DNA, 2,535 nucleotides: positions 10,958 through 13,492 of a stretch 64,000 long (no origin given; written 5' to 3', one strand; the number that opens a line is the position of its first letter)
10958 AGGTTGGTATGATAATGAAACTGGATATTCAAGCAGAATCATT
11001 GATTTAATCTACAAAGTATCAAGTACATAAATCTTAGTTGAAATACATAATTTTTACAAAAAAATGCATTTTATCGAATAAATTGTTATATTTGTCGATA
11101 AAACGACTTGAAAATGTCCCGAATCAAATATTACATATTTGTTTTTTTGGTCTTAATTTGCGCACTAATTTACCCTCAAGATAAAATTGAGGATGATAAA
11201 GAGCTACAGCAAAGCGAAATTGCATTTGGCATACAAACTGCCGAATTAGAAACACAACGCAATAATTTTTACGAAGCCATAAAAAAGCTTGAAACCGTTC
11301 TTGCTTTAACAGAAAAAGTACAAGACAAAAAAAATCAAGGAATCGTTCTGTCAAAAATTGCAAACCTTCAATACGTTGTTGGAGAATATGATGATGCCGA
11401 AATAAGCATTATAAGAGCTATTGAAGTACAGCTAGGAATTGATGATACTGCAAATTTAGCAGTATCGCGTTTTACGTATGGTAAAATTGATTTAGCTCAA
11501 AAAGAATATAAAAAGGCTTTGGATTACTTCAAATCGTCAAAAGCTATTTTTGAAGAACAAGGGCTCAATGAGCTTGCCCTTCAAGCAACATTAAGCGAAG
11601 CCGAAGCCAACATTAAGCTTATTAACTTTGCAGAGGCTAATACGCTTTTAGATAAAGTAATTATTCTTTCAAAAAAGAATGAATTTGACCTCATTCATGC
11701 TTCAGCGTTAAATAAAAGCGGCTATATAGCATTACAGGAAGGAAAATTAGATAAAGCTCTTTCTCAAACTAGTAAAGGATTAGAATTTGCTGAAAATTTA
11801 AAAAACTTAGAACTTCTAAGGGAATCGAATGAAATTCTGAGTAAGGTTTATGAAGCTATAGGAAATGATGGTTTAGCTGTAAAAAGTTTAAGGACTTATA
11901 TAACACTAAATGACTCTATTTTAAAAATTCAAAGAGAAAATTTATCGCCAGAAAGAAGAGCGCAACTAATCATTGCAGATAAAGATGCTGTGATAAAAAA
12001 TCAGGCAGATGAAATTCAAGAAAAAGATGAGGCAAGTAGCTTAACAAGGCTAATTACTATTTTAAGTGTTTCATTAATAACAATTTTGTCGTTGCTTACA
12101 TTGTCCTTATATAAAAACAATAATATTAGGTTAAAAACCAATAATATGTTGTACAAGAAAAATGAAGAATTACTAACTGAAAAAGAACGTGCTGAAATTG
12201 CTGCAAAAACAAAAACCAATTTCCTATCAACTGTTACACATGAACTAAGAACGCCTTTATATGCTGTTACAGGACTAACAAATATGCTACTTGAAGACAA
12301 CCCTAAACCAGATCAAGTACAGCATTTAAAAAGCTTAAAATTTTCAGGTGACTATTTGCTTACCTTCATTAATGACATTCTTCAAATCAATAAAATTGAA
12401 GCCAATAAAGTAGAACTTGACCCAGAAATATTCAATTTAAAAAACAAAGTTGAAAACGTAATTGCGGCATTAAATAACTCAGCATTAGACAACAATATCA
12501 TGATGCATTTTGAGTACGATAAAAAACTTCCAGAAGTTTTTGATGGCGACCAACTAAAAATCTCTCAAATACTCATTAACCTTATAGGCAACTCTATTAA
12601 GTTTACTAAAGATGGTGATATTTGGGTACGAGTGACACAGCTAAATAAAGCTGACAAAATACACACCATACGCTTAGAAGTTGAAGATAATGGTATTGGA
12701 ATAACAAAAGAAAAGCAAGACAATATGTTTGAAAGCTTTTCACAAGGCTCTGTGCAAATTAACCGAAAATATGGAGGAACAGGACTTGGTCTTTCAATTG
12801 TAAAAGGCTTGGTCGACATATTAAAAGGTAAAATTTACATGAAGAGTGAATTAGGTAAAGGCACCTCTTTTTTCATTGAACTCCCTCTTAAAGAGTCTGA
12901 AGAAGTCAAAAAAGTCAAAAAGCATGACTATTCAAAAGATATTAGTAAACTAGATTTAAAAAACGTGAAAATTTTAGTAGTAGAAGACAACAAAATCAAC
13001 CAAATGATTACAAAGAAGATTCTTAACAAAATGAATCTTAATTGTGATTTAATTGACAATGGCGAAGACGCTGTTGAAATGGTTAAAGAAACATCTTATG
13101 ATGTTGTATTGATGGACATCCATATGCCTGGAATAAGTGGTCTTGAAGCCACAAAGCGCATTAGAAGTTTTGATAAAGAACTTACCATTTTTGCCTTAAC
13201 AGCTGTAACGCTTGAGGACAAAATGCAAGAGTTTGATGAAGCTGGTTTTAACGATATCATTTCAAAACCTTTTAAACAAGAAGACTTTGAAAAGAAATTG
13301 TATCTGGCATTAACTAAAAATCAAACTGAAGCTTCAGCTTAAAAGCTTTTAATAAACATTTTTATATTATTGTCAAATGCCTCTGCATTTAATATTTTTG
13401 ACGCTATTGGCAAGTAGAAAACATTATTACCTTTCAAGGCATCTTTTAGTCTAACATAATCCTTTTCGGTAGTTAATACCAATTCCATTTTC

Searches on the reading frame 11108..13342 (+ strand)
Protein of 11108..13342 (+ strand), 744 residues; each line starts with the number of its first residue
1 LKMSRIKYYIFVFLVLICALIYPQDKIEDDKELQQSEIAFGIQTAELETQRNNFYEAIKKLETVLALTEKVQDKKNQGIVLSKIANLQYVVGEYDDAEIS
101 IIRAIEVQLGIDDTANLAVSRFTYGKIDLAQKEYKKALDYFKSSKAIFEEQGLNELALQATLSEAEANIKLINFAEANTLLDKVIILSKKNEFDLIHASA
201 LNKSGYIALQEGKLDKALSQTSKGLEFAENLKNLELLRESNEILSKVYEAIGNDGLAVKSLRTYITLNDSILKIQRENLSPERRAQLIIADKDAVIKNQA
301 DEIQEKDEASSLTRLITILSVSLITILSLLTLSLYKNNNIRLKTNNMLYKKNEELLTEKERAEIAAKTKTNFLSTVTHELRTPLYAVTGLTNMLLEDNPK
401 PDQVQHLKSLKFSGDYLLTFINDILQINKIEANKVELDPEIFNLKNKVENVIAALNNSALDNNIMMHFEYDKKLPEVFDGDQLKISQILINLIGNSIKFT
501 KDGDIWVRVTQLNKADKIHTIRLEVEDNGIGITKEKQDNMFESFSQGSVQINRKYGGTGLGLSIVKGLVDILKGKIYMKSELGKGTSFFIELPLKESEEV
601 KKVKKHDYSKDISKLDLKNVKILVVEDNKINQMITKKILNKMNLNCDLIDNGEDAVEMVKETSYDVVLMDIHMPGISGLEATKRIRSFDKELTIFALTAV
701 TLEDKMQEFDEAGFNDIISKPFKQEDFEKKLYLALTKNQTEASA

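Call 43: search_protein_families(library=pfam, proteins=[window:11108-13342:+], max_evalue=0.00001)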
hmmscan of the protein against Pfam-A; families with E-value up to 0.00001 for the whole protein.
window:11108-13342:+ (744 aa): 5 families
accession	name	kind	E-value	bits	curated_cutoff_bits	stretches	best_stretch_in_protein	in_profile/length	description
PF02518.31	HATPase_c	-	2.6e-29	102.3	26.4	1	480-595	1-110/111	Histidine kinase-, DNA gyrase B-, and HSP90-like ATPase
PF00072.30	Response_reg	-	5.9e-27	94.5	30.2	1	622-731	1-110/111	Response regulator receiver domain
PF00512.31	HisKA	-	2.3e-14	53.6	26.9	1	369-432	2-65/66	His Kinase A (phospho-acceptor) domain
PF13424.12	TPR_12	-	1.3e-12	48.1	30.1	1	80-150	5-77/77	Tetratricopeptide repeat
PF07719.23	TPR_2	-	1.2e-06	28.6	27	0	122-143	5-26/34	Tetratricopeptide repeat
